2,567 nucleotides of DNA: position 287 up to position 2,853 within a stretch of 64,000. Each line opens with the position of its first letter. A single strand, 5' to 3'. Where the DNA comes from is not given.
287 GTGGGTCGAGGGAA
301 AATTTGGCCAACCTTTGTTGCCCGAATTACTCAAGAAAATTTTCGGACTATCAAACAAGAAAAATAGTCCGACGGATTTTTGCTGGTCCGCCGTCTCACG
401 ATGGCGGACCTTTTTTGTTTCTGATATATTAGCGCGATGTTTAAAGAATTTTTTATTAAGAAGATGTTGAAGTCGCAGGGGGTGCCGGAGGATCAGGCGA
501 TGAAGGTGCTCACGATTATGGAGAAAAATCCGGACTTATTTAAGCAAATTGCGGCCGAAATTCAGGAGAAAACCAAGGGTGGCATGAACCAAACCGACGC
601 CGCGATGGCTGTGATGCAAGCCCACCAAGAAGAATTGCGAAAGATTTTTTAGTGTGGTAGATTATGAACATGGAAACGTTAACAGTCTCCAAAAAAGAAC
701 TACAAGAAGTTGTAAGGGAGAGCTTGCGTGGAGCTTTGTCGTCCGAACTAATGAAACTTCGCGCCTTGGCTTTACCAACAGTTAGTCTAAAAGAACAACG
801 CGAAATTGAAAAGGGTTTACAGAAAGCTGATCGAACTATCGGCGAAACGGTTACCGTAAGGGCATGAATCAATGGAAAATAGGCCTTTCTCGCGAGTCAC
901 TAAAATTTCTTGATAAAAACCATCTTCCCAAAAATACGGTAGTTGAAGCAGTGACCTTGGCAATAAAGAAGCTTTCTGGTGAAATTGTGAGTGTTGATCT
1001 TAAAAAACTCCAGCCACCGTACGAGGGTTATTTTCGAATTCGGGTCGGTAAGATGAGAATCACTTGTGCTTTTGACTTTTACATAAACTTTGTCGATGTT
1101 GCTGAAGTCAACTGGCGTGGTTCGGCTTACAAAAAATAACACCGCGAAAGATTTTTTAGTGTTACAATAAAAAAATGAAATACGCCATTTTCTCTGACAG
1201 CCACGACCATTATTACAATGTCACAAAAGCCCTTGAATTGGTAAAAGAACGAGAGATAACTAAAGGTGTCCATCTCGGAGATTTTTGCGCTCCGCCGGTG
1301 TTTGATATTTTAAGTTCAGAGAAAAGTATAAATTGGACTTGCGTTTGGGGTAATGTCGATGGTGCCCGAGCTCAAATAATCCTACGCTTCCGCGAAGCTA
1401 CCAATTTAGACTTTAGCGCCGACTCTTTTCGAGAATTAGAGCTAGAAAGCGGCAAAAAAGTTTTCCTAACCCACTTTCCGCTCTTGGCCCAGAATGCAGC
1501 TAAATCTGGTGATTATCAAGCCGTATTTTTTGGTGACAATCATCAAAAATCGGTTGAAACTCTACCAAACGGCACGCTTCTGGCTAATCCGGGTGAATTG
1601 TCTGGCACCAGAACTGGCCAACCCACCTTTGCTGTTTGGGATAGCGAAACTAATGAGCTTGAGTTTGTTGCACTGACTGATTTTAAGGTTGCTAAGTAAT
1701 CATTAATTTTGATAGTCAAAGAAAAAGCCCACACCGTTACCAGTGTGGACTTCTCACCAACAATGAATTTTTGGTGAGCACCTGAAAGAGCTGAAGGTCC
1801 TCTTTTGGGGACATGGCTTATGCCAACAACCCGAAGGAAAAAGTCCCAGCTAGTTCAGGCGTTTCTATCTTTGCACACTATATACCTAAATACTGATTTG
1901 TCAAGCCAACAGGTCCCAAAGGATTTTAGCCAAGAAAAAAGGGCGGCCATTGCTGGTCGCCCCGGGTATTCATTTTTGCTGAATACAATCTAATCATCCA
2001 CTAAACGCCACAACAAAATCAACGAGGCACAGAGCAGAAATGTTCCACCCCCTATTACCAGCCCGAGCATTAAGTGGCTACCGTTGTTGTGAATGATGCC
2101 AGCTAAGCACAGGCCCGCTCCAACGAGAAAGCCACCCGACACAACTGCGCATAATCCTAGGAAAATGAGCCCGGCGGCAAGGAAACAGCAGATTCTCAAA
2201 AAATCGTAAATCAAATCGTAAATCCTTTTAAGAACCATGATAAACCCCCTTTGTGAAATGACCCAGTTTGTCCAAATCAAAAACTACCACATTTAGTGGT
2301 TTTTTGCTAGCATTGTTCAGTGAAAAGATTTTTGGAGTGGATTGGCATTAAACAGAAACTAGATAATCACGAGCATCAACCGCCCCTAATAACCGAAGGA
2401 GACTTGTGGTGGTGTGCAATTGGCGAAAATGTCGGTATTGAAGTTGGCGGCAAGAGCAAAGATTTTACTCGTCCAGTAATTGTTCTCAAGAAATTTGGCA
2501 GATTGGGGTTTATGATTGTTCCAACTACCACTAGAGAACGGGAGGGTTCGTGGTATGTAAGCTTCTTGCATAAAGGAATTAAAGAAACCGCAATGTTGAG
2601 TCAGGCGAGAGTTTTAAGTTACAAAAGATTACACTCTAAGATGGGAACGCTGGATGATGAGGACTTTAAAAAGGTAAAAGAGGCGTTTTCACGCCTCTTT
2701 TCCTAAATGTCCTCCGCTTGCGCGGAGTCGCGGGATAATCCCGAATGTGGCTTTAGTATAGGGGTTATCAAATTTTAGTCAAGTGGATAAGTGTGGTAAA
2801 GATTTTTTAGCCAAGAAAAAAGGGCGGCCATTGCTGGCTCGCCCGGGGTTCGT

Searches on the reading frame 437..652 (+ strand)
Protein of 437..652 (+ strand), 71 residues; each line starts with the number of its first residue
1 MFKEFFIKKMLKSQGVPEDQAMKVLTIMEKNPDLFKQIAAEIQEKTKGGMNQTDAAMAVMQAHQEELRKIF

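Call 54: search_protein_families(library=pfam, proteins=[window:437-649:+], max_evalue=0.1)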
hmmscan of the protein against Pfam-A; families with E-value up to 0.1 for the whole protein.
window:437-649:+ (71 aa): 2 families
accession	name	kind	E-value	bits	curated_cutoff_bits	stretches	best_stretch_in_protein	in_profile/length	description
PF02146.23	SIR2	-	0.034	14.5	24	1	11-68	24-80/180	Sir2 family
PF14576.11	SEO_N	-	0.063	12.9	27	1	11-61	49-101/287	Sieve element occlusion N-terminus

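Call 55: find_encoding_contigs(protein=window:437-652:+, flank=3000, max_places=10)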
Protein window:437-652:+ (71 aa): 3 contigs read that carry it; 2 places shown.
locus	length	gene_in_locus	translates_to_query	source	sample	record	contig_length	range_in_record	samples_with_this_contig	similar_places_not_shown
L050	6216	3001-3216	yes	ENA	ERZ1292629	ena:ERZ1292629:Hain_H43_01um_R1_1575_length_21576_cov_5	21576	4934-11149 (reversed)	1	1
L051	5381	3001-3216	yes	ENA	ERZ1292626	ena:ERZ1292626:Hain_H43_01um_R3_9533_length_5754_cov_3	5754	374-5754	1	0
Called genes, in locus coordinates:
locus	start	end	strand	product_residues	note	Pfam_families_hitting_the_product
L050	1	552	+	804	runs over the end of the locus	PF01326:PPDK_N, PF00391:PEP-utilizers, PF02896:PEP-utilizers_C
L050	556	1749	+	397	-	PF03952:Enolase_N, PF00113:Enolase_C, PF13378:MR_MLE_C (weak)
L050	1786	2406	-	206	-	PF22769:DCD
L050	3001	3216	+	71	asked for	-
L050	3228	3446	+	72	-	-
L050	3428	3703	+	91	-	-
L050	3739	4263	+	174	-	PF12850:Metallophos_2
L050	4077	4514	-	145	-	-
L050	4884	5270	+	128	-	PF02452:PemK_toxin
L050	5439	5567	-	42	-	-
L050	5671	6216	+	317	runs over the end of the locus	PF01926:MMR_HSR1, PF02421:FeoB_N, PF06071:YchF-GTPase_C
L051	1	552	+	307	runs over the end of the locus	?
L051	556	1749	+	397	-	PF03952:Enolase_N, PF00113:Enolase_C, PF13378:MR_MLE_C (weak)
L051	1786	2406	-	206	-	PF22769:DCD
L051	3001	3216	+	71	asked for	-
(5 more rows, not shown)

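Call 69: search_protein_families(library=ncbifam, proteins=[window:437-649:+], max_evalue=0.1)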
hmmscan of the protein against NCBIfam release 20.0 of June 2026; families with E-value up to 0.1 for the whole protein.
window:437-649:+ (71 aa): 1 family
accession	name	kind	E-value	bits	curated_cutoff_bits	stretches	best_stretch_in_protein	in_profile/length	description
NF041265.1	NadS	equivalog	0.027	14.8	60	1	14-40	67-93/94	NadS family protein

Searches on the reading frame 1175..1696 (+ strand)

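Call 54: search_protein_families(library=pfam, proteins=[window:1175-1696:+], max_evalue=0.1)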
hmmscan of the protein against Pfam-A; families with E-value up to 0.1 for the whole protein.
window:1175-1696:+ (174 aa): 1 family
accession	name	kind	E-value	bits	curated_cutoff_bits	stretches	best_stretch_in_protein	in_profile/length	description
PF12850.12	Metallophos_2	-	1.2e-23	84.3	27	1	1-159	1-153/154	Calcineurin-like phosphoesterase superfamily domain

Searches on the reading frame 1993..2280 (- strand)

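Call 54: search_protein_families(library=pfam, proteins=[window:1993-2280:-], max_evalue=0.1)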
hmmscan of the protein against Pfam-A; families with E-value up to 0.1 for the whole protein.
window:1993-2280:- (96 aa): 1 family
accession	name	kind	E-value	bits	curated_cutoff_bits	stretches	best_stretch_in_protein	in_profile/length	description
PF19850.4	DUF6325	-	0.096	13.2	23.4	0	36-87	47-99/141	Family of unknown function (DUF6325)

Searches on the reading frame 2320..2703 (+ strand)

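Call 54: search_protein_families(library=pfam, proteins=[window:2320-2703:+], max_evalue=0.1)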
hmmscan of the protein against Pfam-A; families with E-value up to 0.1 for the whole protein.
window:2320-2703:+ (128 aa): 1 family
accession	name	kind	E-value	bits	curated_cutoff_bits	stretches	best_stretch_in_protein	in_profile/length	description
PF02452.23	PemK_toxin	-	1.3e-09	38.7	23.1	1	26-126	2-108/109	PemK-like, MazF-like toxin of type II toxin-antitoxin system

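Call 69: search_protein_families(library=ncbifam, proteins=[window:2320-2703:+], max_evalue=0.1)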
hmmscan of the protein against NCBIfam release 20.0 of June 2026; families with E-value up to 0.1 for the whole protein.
window:2320-2703:+ (128 aa): 0 families
